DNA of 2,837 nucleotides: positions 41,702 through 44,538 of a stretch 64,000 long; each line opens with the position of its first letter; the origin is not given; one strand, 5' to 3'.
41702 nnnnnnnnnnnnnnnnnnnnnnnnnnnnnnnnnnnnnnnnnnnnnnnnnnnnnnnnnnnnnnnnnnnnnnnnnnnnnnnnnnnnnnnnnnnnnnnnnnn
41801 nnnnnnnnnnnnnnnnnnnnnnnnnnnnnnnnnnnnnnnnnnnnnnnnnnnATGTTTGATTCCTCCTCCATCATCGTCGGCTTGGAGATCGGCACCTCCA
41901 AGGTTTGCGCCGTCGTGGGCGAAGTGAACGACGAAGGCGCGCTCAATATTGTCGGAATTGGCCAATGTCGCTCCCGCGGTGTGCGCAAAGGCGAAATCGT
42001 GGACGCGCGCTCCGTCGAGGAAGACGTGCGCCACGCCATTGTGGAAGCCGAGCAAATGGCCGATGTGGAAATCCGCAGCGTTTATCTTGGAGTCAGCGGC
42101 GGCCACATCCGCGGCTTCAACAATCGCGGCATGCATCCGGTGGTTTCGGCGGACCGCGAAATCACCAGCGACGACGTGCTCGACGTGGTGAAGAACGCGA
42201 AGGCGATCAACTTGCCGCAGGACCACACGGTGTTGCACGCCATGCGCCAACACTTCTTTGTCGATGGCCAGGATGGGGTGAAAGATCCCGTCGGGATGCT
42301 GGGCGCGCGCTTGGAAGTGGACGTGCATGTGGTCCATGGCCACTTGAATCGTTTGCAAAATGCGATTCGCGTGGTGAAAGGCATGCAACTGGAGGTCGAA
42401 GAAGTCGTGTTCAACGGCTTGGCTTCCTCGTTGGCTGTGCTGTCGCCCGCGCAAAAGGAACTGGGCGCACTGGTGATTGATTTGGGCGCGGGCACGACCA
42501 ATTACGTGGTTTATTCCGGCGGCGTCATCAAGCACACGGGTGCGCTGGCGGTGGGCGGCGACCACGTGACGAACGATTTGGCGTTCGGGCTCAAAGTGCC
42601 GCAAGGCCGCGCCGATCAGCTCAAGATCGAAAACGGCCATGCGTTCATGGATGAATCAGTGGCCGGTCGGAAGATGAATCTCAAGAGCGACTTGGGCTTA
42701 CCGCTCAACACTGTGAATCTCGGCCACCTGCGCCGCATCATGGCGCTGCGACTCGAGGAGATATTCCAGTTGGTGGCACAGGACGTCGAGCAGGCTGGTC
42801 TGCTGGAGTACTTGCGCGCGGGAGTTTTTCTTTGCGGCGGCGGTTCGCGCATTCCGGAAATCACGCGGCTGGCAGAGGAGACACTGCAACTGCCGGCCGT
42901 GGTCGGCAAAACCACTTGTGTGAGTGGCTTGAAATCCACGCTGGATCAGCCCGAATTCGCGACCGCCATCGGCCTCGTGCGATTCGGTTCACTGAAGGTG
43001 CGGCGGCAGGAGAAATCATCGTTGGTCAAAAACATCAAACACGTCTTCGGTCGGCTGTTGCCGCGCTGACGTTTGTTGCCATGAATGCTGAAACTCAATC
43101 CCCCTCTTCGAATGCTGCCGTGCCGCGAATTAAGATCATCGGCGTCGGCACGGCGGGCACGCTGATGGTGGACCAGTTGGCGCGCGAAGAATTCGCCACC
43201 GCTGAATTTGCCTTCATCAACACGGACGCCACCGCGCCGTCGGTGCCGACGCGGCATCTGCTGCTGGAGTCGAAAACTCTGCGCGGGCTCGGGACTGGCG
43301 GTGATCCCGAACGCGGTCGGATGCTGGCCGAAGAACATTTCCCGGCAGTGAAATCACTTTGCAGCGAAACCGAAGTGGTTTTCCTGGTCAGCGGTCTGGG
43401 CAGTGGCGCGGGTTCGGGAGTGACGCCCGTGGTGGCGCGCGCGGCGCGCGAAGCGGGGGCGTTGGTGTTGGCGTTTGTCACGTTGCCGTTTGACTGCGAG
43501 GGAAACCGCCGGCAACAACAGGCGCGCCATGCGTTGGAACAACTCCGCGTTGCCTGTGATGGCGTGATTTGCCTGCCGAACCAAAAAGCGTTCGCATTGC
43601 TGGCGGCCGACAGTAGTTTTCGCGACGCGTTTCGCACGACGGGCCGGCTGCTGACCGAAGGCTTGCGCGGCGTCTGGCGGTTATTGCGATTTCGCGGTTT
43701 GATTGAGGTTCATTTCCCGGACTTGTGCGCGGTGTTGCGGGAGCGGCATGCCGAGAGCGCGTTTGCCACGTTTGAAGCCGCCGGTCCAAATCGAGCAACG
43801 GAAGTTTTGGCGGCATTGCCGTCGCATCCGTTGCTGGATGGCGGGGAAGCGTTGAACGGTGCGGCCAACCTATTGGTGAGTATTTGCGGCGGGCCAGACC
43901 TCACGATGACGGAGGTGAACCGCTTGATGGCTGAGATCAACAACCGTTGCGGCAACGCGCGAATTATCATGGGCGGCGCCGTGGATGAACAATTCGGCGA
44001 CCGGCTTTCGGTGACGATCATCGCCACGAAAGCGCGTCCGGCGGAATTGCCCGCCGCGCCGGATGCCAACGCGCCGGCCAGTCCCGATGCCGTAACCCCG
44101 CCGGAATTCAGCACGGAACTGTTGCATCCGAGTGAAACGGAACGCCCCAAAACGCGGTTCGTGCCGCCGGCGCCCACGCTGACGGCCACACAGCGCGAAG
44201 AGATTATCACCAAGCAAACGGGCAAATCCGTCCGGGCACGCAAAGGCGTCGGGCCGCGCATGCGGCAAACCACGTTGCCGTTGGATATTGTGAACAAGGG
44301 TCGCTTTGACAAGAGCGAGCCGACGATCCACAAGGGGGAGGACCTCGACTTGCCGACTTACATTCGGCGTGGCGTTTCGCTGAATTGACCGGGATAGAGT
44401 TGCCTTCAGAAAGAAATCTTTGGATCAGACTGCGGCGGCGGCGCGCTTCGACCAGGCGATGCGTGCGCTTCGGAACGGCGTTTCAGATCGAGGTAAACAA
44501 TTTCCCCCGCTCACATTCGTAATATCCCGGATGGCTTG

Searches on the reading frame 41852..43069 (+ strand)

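Call 8: search_protein_families(library=pfam, proteins=[window:41852-43069:+], max_evalue=0.0001)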
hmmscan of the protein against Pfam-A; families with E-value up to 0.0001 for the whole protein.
window:41852-43069:+ (405 aa): 4 families
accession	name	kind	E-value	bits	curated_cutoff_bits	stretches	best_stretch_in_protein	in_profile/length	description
PF14450.12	FtsA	-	4.8e-32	111.4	31.8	1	208-374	2-127/127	Cell division protein FtsA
PF02491.25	SHS2_FTSA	-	1.5e-26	93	25.4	1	83-161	1-78/79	SHS2 domain inserted in FTSA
PF06723.19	MreB_Mbl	-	6.8e-13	48.6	27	1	195-359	136-314/327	MreB/Mbl protein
PF06277.17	EutA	-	3.1e-05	23.5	27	1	188-242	128-181/475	Ethanolamine utilisation protein EutA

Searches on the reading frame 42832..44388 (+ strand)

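Call 8: search_protein_families(library=pfam, proteins=[window:42832-44388:+], max_evalue=0.0001)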
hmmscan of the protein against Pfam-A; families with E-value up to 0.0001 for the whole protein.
window:42832-44388:+ (518 aa): 2 families
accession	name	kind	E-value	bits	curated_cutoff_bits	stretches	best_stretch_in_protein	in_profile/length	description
PF00091.31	Tubulin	-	1.6e-28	100.8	33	1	99-255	1-187/190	Tubulin/FtsZ family, GTPase domain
PF12327.13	FtsZ_C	-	2.5e-16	60.2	27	1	315-400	9-93/95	FtsZ family, C-terminal domain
